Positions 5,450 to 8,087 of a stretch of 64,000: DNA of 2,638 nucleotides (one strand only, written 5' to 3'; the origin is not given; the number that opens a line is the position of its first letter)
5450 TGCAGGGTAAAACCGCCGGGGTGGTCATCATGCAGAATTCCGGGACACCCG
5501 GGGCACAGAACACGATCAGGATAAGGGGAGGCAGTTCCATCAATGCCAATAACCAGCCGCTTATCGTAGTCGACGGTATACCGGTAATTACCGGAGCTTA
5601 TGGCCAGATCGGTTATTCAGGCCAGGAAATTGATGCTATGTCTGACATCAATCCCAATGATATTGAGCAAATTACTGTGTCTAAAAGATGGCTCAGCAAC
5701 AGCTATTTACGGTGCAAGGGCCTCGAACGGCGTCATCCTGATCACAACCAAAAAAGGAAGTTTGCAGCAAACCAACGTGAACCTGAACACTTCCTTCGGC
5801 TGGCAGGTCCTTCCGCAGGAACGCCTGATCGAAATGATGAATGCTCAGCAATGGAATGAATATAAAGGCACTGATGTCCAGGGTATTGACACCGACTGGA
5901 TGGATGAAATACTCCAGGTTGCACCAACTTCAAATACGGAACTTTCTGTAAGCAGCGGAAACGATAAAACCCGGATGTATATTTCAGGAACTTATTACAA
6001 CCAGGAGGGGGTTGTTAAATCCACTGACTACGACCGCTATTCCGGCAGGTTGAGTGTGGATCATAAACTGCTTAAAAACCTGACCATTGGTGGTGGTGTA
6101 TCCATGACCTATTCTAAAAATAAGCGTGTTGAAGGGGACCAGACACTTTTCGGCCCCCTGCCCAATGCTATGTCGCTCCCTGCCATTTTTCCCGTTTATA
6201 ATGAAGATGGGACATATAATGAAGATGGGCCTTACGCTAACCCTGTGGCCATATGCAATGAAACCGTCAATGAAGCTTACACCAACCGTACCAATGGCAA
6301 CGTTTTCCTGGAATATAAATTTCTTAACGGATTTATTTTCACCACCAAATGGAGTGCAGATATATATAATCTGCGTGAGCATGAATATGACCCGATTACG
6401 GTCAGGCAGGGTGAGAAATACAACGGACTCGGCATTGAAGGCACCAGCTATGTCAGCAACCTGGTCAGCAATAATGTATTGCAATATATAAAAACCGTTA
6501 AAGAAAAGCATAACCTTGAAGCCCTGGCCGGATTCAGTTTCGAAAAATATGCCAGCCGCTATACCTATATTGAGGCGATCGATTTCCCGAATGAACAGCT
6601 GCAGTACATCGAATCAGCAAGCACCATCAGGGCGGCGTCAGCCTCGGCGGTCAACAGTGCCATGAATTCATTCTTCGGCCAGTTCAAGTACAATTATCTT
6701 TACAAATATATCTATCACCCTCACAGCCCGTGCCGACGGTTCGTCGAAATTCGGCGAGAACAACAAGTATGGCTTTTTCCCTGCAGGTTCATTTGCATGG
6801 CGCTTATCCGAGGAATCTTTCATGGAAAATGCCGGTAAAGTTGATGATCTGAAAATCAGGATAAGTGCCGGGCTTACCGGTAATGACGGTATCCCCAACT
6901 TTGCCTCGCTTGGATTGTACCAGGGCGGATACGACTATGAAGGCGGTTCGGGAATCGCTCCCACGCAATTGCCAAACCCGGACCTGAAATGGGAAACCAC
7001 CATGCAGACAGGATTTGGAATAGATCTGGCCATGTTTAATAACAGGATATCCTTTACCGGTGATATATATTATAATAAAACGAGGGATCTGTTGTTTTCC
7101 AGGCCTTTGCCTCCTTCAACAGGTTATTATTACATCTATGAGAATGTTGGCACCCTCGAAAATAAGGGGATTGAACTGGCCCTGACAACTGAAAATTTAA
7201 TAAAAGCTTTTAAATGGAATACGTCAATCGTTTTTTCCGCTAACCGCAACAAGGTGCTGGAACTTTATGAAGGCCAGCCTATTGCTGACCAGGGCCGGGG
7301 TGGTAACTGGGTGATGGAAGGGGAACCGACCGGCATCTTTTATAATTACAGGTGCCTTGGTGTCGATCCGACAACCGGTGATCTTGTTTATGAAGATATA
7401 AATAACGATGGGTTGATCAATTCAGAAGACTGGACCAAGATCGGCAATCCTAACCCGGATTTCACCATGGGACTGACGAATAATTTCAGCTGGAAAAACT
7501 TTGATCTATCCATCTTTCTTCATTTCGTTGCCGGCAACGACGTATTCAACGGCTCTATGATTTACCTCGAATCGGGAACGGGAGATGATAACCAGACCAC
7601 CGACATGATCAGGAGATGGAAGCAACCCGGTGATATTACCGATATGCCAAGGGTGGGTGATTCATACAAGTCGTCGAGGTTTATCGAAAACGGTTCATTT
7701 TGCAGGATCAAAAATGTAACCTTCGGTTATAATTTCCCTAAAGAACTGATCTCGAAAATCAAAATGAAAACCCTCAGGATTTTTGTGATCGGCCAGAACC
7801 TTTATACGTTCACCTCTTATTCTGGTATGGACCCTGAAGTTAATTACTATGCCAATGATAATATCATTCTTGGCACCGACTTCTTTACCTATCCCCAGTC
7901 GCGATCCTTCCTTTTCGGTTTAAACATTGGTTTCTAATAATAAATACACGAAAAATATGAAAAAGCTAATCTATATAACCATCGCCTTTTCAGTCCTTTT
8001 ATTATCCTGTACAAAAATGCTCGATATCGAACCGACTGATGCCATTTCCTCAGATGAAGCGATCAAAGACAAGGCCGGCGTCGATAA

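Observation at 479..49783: Reading-frame disruptions are confined to three contiguous blocks alternating with clean blocks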

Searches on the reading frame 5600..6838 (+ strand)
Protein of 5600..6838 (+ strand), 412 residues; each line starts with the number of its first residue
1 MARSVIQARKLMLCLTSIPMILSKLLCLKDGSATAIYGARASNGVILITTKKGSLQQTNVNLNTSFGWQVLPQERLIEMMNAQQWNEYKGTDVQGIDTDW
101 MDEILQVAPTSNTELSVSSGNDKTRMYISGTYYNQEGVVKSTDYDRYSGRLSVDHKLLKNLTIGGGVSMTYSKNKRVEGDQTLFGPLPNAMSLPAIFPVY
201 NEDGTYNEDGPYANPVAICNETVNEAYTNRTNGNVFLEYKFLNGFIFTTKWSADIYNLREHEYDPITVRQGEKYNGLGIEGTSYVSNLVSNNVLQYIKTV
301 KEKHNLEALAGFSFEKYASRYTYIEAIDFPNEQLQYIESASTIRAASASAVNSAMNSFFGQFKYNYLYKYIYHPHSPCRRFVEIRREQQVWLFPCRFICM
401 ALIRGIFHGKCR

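Call 8: search_protein_families(library=pfam, proteins=[window:5600-6838:+])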
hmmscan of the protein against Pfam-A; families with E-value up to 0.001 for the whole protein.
window:5600-6838:+ (412 aa): 0 families

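Call 9: find_homologous_proteins(query=window:5600-6838:+, max_evalue=1e-20)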
Query window:5600-6838:+ (412 aa): 364 proteins with E <= 1e-20 among 6826 candidates; the best 120 are listed.
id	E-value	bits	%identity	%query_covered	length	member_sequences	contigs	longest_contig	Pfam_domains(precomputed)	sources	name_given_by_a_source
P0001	5.8e-227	771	100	81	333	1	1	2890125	-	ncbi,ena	-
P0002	3.6e-180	617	79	84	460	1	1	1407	PF07715.21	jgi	jgi:TonB-dependent SusC/RagA subfamily outer membrane receptor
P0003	4.5e-180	617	76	86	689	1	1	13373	PF13715.13,PF07715.21,PF13620.13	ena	-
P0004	2.5e-154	532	72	79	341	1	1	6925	-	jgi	-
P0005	6.4e-147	508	70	78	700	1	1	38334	-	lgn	-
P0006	2.6e-137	476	78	66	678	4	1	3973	-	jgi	jgi:TonB-linked SusC/RagA family outer membrane protein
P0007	3.2e-131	456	76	66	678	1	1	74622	-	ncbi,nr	ncbi:MAG: SusC/RagA family TonB-linked outer membrane protein [Bacteroidales bacterium]|nr:SusC/RagA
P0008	1.6e-130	454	72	67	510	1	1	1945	PF13715.13,PF07715.21,PF13620.13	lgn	-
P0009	3.4e-128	446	56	86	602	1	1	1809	PF07715.21,PF00593.31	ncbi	ncbi:MAG: SusC/RagA family TonB-linked outer membrane protein, partial [Bacteroidota bacterium]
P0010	1.5e-121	424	54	86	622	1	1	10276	PF13715.13,PF07715.21,PF13620.13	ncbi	ncbi:MAG: SusC/RagA family TonB-linked outer membrane protein, partial [Bacteroidota bacterium]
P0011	3.6e-117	410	55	84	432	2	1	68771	PF07715.21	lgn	-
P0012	5.6e-116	406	90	50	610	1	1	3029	-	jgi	jgi:TonB-linked SusC/RagA family outer membrane protein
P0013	6.7e-113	396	66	66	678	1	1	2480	-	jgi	jgi:TonB-linked SusC/RagA family outer membrane protein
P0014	1.9e-112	394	66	65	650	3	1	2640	-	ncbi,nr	ncbi:MAG: SusC/RagA family TonB-linked outer membrane protein, partial [Bacteroidetes bacterium]|nr:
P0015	4.5e-104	367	48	86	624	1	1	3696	PF13715.13,PF07715.21,PF13620.13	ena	-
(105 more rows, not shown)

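Call 14: find_encoding_contigs(protein=P0007, flank=10000, max_places=4)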
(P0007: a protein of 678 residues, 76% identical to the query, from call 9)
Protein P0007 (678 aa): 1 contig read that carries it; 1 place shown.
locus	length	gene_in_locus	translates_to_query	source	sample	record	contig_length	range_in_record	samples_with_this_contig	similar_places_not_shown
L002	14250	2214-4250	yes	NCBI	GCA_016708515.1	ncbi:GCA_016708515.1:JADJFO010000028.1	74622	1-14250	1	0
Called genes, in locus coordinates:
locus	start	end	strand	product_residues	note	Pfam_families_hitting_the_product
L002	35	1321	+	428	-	PF03575:Peptidase_S51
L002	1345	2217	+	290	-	PF13620:CarboxypepD_reg, PF13715:CarbopepD_reg_2, PF07715:Plug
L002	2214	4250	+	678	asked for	-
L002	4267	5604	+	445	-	PF14322:SusD-like_3, PF07980:SusD_RagB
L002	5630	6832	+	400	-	PF00801:PKD (weak), PF18911:PKD_4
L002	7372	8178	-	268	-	PF07675:Cleaved_Adhesin, PF18962:Por_Secre_tail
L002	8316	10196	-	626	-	PF02518:HATPase_c (weak), PF00204:DNA_gyraseB, PF01751:Toprim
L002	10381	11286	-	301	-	PF05036:SPOR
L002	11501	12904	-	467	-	PF04389:Peptidase_M28, PF01546:Peptidase_M20 (weak)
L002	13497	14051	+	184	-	PF01596:Methyltransf_3 (weak), PF13578:Methyltransf_24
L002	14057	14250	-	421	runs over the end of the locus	PF01943:Polysacc_synt (faint)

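Call 18: find_encoding_contigs(protein=P0012, flank=10000, max_places=4)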
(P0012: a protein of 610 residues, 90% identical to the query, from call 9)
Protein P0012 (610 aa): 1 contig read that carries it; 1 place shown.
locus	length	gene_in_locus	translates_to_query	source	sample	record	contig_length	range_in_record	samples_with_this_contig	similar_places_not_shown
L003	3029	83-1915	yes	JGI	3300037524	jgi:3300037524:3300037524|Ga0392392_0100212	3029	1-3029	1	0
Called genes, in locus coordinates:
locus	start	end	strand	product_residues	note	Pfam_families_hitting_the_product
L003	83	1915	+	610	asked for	-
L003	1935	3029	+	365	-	?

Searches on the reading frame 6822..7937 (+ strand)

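Call 8: search_protein_families(library=pfam, proteins=[window:6822-7937:+])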
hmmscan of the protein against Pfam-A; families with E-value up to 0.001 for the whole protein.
window:6822-7937:+ (371 aa): 1 family
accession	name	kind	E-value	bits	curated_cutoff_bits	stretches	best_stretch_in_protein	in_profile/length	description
PF00593.30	TonB_dep_Rec_b-barrel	-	4.1e-15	57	27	1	25-316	244-425/436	TonB dependent receptor-like, beta-barrel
